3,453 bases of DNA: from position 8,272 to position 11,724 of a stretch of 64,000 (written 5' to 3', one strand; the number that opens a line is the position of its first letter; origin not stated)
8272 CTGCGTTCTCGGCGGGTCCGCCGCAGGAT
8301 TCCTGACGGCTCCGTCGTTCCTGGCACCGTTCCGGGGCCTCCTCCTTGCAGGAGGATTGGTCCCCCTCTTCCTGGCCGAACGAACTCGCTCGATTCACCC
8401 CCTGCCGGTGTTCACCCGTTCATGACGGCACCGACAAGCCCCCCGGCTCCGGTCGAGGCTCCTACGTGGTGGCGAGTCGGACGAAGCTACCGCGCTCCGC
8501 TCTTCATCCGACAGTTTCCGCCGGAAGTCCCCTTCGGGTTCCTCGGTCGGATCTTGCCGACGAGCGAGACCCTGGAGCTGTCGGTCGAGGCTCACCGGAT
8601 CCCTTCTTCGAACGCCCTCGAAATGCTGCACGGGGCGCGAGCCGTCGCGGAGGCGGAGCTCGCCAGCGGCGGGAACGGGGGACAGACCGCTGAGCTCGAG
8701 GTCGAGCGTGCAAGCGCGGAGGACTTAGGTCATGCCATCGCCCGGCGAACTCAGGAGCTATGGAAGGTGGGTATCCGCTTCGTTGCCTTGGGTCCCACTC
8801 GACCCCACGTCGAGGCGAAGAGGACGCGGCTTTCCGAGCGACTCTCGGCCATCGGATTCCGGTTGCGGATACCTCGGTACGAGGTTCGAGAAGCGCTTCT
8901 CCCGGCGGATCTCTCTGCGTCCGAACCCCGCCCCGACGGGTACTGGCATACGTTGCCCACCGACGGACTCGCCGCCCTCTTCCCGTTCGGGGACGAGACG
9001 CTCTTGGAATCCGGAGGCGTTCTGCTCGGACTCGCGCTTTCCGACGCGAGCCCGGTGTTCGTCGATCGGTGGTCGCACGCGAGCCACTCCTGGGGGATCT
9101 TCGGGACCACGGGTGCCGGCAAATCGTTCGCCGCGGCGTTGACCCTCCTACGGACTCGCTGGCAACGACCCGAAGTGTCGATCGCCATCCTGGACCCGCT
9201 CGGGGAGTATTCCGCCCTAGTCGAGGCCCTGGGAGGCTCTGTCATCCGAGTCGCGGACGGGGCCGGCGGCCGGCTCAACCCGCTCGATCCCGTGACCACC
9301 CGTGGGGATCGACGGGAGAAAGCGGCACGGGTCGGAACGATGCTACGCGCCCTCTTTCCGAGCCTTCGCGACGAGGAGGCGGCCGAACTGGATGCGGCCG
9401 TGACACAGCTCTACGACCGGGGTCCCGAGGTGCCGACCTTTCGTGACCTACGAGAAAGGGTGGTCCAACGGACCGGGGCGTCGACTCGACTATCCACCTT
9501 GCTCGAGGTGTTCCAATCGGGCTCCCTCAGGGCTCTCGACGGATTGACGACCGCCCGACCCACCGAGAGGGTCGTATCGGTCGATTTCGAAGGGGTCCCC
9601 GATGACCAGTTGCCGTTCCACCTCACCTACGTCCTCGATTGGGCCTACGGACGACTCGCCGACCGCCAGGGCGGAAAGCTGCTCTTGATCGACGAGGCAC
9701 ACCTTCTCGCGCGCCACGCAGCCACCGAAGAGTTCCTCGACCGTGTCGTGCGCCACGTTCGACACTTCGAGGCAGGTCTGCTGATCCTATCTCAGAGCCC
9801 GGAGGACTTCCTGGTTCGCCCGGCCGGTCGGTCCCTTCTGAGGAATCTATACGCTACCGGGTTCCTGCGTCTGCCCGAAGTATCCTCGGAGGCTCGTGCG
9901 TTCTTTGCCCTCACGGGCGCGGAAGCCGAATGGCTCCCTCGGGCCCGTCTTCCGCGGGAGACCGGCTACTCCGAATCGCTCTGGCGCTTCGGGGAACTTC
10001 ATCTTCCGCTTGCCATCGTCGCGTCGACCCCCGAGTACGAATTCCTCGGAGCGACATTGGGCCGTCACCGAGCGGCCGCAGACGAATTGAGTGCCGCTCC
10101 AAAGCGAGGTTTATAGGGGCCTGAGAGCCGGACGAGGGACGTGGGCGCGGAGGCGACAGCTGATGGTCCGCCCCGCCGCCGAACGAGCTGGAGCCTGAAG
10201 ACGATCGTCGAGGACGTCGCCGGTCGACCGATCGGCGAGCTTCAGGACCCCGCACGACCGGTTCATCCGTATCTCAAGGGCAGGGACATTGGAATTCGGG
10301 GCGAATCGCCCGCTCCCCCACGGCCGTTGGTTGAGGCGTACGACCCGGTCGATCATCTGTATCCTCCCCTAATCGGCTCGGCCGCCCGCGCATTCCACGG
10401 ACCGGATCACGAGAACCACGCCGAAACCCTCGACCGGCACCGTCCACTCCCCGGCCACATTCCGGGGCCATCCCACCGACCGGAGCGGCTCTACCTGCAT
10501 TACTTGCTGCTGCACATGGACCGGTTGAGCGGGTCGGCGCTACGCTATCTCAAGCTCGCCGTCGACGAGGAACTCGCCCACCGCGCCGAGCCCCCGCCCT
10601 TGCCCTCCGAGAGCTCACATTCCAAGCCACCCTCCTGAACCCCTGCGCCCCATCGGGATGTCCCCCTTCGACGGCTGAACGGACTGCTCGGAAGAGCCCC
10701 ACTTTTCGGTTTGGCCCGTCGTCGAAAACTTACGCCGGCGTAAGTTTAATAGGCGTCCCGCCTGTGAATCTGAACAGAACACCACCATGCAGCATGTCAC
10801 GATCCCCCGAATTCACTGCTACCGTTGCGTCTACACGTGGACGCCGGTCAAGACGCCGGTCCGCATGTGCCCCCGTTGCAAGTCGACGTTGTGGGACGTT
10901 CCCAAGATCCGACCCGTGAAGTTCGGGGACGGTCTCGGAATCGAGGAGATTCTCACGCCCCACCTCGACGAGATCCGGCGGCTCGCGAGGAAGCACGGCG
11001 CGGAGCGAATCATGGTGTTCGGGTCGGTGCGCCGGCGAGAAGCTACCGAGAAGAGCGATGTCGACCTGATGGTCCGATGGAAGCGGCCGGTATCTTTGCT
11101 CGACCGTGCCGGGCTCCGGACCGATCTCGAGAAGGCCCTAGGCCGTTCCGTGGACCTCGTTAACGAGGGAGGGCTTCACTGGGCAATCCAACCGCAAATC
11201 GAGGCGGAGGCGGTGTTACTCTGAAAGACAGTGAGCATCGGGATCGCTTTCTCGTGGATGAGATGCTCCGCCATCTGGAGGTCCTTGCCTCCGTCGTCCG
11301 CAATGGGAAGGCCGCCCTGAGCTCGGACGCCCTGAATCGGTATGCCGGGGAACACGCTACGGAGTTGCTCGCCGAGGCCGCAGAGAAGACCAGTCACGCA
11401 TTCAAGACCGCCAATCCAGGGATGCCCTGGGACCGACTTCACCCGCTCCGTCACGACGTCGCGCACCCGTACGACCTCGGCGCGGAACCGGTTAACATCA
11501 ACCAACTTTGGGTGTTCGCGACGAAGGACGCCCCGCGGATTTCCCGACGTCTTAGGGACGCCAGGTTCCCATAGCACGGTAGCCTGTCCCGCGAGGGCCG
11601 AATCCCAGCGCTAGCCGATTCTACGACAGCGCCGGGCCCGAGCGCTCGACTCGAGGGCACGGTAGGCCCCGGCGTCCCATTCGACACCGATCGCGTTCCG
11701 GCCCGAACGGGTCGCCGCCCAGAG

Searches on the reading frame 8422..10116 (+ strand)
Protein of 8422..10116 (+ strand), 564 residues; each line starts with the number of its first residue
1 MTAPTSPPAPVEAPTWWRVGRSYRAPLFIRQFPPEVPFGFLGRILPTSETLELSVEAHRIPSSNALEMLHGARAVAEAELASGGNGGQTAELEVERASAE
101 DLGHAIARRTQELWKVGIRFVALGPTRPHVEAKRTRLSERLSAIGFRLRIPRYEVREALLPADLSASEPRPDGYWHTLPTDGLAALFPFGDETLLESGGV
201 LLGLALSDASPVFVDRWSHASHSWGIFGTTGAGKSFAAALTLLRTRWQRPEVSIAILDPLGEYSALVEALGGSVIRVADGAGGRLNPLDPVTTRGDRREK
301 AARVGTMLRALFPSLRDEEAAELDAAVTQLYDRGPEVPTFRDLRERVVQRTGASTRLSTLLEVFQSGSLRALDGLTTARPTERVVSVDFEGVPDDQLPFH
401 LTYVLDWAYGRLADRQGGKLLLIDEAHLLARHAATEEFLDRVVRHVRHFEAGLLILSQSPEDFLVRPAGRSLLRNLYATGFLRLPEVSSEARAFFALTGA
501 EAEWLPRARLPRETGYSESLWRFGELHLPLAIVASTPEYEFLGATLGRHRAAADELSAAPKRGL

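Call 7: search_protein_families(library=pfam, proteins=[window:8422-10116:+], max_evalue=0.1)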
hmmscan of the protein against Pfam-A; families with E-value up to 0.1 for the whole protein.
window:8422-10116:+ (564 aa): 5 families
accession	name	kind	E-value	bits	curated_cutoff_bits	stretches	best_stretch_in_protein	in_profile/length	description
PF01935.23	DUF87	-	2.9e-09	37.8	23.2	1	207-278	9-79/220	Helicase HerA, central domain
PF12846.13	AAA_10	-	0.00029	20.4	27.5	0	413-464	236-287/362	AAA-like domain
PF19044.6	P-loop_TraG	-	0.00048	19.3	25.8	1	226-326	34-136/413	TraG P-loop domain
PF13401.12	AAA_22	-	0.0033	18.2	27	0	411-440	77-106/130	AAA domain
PF00270.35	DEAD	-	0.019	15.2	26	0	228-260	21-54/167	DEAD/DEAH box helicase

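Call 20: search_solved_structures(query=window:8422-10113:+, max_evalue=0.01)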
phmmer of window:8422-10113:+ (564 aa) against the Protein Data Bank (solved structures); distinct sequences matched with E-value up to 0.01: 2.
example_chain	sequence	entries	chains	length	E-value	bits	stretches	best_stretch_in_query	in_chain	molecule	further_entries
4ag5_A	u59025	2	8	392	1.5e-13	53.7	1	197-491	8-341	TYPE IV SECRETORY PATHWAY VIRB4 COMPONENTS-LIKE PROTEIN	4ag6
9x1l_A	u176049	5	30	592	0.002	20.2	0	170-266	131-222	DNA helicase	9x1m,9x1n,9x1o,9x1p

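Call 35: search_protein_families(library=ncbifam, proteins=[window:8422-10113:+], max_evalue=1)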
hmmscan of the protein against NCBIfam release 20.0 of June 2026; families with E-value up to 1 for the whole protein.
window:8422-10113:+ (564 aa): 8 families
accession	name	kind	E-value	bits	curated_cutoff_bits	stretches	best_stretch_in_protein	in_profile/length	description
NF045971.1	conju_CD1110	equivalog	2.1e-41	142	325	1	17-475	204-684/752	VirB4-like conjugal transfer ATPase, CD1110 family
NF045975.1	VirB4_plasma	equivalog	3.3e-28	97.9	590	2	29-332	323-634/894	Mbov_0397 family ICE element conjugal transfer ATPase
TIGR02746.1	TraC-F-type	equivalog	3.3e-13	48.4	567.05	1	93-477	296-702/800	type IV secretion system protein TraC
TIGR00929.1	VirB4_CagE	subfamily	1.4e-12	46.7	643.1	1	222-506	438-725/792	VirB4 family type IV secretion/conjugal transfer ATPase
NF053655.1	CedD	equivalog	1e-10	40.9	600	2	409-461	412-461/527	DNA-translocating ATPase CedD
NF040819.1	helicase_HerA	equivalog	0.00028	19.5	970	2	204-267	139-201/561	DNA double-strand break repair helicase HerA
NF040937.1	HerA_Thermprot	equivalog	0.0085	14.5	800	0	421-461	353-396/487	DNA double-strand break repair helicase HerA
NF010278.0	PRK13721.1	subfamily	0.072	10.9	1177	0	213-307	471-557/874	type IV secretion system protein TraC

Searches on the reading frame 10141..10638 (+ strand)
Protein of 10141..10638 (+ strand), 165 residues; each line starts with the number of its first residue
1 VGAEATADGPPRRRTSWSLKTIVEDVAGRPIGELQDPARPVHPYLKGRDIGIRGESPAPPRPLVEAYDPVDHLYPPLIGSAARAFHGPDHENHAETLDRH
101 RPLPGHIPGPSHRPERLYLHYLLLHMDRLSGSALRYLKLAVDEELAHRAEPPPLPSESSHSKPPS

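Call 7: search_protein_families(library=pfam, proteins=[window:10141-10638:+], max_evalue=0.1)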
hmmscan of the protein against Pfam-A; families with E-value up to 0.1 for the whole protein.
window:10141-10638:+ (165 aa): 1 family
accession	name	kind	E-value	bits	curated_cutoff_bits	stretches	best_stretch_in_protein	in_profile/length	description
PF17710.6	DUF5555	-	0.043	13.8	25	0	9-65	39-92/295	Family of unknown function (DUF5555)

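Call 35: search_protein_families(library=ncbifam, proteins=[window:10141-10635:+], max_evalue=1)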
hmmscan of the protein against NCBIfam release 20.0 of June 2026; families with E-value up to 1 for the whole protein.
window:10141-10635:+ (165 aa): 0 families

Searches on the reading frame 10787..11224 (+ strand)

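Call 7: search_protein_families(library=pfam, proteins=[window:10787-11224:+], max_evalue=0.1)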
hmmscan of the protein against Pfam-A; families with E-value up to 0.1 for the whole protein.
window:10787-11224:+ (145 aa): 6 families
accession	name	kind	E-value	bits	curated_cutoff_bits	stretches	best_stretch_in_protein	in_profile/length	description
PF01909.29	NTP_transf_2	-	5.1e-12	46.5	21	1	65-144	7-92/93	Nucleotidyltransferase domain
PF18765.7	Polbeta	-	3.2e-10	40.5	26.9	1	63-141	3-83/93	Polymerase beta, Nucleotidyltransferase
PF01155.25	HypA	-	0.034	14.6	28.9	1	7-38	69-99/112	Hydrogenase/urease nickel incorporation, metallochaperone, hypA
PF22600.2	MTPAP-like_central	-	0.06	13.9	27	1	72-101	39-68/139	Poly(A) RNA polymerase, mitochondrial-like, central palm domain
PF10620.15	MdcG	-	0.06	13.7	26.5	0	59-123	16-84/121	Phosphoribosyl-dephospho-CoA transferase MdcG C-terminal domain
PF21754.2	DacZ_A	-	0.07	14.1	28.3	1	65-122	8-66/109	Probable sensor domain DacZ_A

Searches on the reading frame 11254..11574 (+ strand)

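Call 80: search_protein_families(library=pfam, proteins=[window:11254-11574:+], max_evalue=0.001)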
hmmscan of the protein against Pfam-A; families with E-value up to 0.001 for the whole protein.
window:11254-11574:+ (106 aa): 1 family
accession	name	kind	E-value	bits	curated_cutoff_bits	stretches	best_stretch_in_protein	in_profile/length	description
PF01934.22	HepT-like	-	2.7e-05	24.3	23.5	1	4-100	1-117/120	Ribonuclease HepT-like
